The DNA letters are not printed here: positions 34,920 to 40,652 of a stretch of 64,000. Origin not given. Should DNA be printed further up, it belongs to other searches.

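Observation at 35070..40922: Solo giant DEAH helicase with a DUF1998 Zn module (DruE/DISARM-like) as a candidate defence gene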

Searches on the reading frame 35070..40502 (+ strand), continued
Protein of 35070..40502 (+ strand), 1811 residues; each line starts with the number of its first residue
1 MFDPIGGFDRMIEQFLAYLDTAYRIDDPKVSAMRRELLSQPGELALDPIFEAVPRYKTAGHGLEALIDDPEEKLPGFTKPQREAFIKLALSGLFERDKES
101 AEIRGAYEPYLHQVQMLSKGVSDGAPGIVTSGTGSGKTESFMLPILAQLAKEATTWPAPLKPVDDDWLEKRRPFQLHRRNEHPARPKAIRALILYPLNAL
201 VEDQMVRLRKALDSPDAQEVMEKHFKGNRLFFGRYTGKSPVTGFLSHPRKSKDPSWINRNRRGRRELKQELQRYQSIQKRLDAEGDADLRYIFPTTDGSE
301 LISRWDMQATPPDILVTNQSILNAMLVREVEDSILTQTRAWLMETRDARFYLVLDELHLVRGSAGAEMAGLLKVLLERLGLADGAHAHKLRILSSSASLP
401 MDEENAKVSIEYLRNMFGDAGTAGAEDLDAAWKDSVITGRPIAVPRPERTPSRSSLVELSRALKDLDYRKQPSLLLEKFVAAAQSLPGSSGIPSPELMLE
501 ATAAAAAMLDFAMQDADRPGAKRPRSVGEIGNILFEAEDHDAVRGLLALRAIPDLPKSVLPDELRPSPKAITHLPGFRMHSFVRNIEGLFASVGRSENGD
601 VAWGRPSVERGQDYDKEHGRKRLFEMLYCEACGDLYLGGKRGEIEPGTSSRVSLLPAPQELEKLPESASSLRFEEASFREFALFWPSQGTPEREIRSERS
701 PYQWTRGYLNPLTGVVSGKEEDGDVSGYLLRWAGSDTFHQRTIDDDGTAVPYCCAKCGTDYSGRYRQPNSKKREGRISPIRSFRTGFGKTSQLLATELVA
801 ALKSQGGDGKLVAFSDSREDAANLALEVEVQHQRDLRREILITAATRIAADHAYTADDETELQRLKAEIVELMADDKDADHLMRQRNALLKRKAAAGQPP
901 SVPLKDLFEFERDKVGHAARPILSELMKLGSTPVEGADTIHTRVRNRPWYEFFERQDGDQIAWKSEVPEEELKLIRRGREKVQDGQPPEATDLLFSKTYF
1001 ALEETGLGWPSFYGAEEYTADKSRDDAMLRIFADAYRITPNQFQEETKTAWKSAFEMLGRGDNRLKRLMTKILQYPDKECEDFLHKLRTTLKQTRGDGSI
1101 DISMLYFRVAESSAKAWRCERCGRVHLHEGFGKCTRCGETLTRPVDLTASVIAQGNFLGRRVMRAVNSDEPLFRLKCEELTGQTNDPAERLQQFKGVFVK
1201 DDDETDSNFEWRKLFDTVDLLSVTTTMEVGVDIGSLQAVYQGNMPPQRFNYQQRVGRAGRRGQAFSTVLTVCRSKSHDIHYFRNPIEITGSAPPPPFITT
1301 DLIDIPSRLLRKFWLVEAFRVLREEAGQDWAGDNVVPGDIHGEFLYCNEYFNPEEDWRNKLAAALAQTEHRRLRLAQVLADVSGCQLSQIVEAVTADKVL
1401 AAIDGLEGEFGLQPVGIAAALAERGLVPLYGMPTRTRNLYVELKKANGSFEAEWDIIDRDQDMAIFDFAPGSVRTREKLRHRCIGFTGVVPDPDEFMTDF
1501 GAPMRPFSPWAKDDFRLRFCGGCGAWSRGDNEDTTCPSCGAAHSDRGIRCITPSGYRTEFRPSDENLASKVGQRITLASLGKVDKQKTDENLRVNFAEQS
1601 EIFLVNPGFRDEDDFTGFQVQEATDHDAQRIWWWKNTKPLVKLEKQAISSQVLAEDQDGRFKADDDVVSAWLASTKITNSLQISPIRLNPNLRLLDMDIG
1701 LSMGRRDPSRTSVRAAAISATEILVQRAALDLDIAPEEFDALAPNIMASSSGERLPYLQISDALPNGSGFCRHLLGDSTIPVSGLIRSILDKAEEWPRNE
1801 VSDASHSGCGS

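Call 44: get_annotated_region(hit=H26, flank=9000)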
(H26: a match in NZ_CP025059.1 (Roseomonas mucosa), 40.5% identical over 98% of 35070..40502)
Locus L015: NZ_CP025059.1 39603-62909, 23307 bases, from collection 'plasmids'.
description: Roseomonas mucosa strain HV3 plasmid unnamed2, complete sequence
organism: Roseomonas mucosa (NCBI taxid 207340)
taxonomy: Bacteria; Pseudomonadota; Alphaproteobacteria; Rhodospirillales; Acetobacteraceae; Roseomonas; Roseomonas mucosa
host: -; source: Homo sapiens,Clinical, healthy, human skin; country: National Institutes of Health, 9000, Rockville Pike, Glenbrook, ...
typing (MOB-suite, as given by PLSDB): non-mobilizable
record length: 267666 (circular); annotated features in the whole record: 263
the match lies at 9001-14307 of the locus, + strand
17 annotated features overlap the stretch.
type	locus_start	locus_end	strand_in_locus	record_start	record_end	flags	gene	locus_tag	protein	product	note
CDS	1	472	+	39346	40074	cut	istB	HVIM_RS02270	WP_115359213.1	IS21-like element helper ATPase IstB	-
CDS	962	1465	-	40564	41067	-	-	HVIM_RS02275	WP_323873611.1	hypothetical protein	-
CDS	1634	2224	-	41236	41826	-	-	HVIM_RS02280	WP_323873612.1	DUF2726 domain-containing protein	-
CDS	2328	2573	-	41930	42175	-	-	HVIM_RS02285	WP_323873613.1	hypothetical protein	-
CDS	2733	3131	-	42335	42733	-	-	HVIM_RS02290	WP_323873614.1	hypothetical protein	-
CDS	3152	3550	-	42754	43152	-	vsr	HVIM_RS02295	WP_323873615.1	DNA mismatch endonuclease Vsr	GO:0006298 - mismatch repair [Evidence IEA]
CDS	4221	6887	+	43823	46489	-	-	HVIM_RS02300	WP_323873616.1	hypothetical protein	-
CDS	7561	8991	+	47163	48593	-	-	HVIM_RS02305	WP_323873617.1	hypothetical protein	-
CDS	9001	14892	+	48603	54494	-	-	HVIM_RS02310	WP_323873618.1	DEAD/DEAH box helicase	-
CDS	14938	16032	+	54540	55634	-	-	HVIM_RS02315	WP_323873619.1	DUF262 domain-containing protein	-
CDS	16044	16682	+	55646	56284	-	-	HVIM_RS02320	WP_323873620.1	MAE_28990/MAE_18760 family HEPN-like nuclease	-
CDS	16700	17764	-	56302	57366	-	-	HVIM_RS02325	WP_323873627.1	DNA cytosine methyltransferase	GO:0006304 - DNA modification [Evidence IEA]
CDS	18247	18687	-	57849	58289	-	-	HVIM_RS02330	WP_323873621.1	helix-turn-helix transcriptional regulator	-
CDS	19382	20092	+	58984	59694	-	-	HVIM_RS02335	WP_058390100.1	IS6 family transposase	-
CDS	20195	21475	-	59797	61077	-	chrA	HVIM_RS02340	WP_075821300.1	chromate efflux transporter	GO:0015703 - chromate transport [Evidence IEA]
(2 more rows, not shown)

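Call 45: get_annotated_region(hit=H28, flank=9000)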
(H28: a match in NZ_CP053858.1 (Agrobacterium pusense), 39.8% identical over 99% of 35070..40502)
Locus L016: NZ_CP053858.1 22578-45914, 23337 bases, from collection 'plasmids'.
description: Agrobacterium pusense strain 76 plasmid pR76, complete sequence
organism: Agrobacterium pusense (NCBI taxid 648995)
taxonomy: Bacteria; Pseudomonadota; Alphaproteobacteria; Hyphomicrobiales; Rhizobiaceae; Agrobacterium; Agrobacterium pusense
host: -; source: Fusarium oxysporum f. sp. cucumerinum,whole organism,hyphae; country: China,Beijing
typing (MOB-suite, as given by PLSDB): non-mobilizable; mating-pair formation MPF_T
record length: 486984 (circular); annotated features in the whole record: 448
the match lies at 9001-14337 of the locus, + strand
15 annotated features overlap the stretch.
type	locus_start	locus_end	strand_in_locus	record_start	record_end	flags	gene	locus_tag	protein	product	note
CDS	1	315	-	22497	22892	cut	-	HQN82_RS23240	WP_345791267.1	AAA family ATPase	-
CDS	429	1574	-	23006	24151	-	-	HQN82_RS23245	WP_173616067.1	site-specific integrase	GO:0015074 - DNA integration [Evidence IEA]; GO:0006310 - DNA recombination [Evidence IEA]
CDS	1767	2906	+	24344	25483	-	-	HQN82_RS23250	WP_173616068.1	RHE_PE00001 family protein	-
CDS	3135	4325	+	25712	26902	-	-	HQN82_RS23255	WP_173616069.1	DNA cytosine methyltransferase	GO:0006304 - DNA modification [Evidence IEA]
CDS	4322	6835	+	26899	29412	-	-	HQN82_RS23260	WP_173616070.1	hypothetical protein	-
CDS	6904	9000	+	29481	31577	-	-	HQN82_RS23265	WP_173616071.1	hypothetical protein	-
CDS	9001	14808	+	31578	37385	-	-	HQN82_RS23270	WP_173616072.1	DEAD/DEAH box helicase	-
CDS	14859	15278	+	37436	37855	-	-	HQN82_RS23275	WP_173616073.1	very short patch repair endonuclease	-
CDS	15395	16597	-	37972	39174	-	-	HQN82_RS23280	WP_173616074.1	hypothetical protein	-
CDS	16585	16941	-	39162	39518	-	-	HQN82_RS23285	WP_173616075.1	hypothetical protein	-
CDS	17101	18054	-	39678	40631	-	-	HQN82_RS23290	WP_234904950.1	HNH endonuclease signature motif containing protein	-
CDS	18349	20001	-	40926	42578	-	-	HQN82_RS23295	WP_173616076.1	hypothetical protein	-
CDS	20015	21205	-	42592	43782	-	-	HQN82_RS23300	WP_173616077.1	caspase family protein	GO:0006508 - proteolysis [Evidence IEA]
CDS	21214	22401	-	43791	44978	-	-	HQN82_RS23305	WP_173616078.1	hypothetical protein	-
CDS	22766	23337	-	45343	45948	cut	-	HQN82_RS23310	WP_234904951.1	RES family NAD+ phosphorylase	-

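Call 46: get_annotated_region(hit=H30, flank=9000)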
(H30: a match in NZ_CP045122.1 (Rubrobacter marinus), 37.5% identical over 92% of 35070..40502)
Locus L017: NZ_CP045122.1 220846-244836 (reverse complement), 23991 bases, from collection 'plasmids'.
description: Rubrobacter marinus strain SCSIO 52915 plasmid unnamed1, complete sequence
organism: Rubrobacter marinus (NCBI taxid 2653852)
taxonomy: Bacteria; Actinomycetota; Rubrobacteria; Rubrobacterales; Rubrobacteraceae; Rubrobacter; Rubrobacter marinus
host: -; source: single pure culture,marine sediment; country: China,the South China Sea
typing (MOB-suite, as given by PLSDB): non-mobilizable
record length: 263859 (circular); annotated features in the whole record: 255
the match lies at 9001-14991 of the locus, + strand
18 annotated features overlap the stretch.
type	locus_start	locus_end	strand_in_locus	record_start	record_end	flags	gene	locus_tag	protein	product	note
CDS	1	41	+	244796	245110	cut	-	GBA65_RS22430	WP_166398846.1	hypothetical protein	-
CDS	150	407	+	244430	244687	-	-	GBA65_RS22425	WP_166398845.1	hypothetical protein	-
CDS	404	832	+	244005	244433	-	-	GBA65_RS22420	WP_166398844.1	hypothetical protein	-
CDS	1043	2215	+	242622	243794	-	-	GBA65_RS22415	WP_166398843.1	hypothetical protein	-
CDS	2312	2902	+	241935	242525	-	-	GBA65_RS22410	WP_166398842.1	hypothetical protein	-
CDS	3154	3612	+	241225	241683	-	-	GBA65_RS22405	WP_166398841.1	hypothetical protein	-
CDS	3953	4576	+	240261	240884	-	-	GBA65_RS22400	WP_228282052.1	very short patch repair endonuclease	-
CDS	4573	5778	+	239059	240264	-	-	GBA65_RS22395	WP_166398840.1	DNA cytosine methyltransferase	GO:0006304 - DNA modification [Evidence IEA]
CDS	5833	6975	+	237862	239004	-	-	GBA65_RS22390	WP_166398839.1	hypothetical protein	-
CDS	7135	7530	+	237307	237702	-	-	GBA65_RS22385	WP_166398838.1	hypothetical protein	-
CDS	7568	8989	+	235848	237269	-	-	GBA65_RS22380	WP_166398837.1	hypothetical protein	-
CDS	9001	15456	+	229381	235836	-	-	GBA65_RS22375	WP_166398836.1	DEAD/DEAH box helicase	-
CDS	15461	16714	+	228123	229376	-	-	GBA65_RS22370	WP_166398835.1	PD-(D/E)XK nuclease family protein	-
CDS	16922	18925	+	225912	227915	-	-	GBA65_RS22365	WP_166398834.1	ATP-binding protein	-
CDS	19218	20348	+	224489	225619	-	-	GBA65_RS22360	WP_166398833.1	restriction endonuclease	GO:0009307 - DNA restriction-modification system [Evidence IEA]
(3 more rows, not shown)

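Call 47: get_annotated_region(hit=H32, flank=9000)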
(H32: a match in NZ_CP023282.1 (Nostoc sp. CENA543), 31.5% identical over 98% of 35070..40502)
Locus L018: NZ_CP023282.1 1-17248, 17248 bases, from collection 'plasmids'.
description: Nostoc sp. CENA543 plasmid pCENA543b, complete sequence
organism: Nostoc sp. CENA543 (NCBI taxid 1869241)
taxonomy: Bacteria; Cyanobacteriota; Cyanophyceae; Nostocales; Nostocaceae; Nostoc; Nostoc sp. CENA543
host: -; source: cell culture,Brazilian saline-alkaline lake; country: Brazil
typing (MOB-suite, as given by PLSDB): mobilizable; replicon rep_cluster_1657,rep_cluster_776; relaxase MOBF
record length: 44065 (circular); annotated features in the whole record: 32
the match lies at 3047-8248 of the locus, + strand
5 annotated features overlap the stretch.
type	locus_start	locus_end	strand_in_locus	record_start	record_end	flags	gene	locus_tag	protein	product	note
CDS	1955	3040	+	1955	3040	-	-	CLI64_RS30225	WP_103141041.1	hypothetical protein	-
CDS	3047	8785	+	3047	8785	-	-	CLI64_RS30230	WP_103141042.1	DEAD/DEAH box helicase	-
CDS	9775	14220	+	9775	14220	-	mobF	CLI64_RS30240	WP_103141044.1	MobF family relaxase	-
CDS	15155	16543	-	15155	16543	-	dnaB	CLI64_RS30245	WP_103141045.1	replicative DNA helicase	GO:0006260 - DNA replication [Evidence IEA]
CDS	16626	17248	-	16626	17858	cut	-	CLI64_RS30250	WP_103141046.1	hypothetical protein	-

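Call 52: search_solved_structures(query=window:35070-40502:+, max_evalue=0.001)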
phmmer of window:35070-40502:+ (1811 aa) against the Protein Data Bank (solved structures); distinct sequences matched with E-value up to 0.001: 3.
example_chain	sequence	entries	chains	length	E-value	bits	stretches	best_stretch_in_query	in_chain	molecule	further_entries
9wae_A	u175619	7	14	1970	0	1238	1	2-1800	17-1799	Helicase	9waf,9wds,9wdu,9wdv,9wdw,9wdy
9tu7_Y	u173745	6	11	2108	8.6e-31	109.2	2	1216-1302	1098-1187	DEAD/DEAH box helicase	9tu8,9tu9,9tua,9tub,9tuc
6znp_A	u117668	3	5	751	1.7e-07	32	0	1219-1296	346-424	Uncharacterized ATP-dependent helicase YprA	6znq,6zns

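Call 62: search_protein_families(library=pfam, proteins=[L004:950-2947:+, L004:2967-5447:+, L004:5451-7469:+], max_evalue=0.01)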
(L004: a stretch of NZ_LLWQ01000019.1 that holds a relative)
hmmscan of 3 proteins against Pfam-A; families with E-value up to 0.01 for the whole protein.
L004:950-2947:+ (666 aa): 1 family
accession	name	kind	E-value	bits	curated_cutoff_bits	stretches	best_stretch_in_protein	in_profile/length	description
PF00145.23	DNA_methylase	-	2.8e-48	165.5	22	1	67-430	2-321/324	C-5 cytosine-specific DNA methylase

L004:2967-5447:+ (827 aa): 0 families

L004:5451-7469:+ (673 aa): 0 families
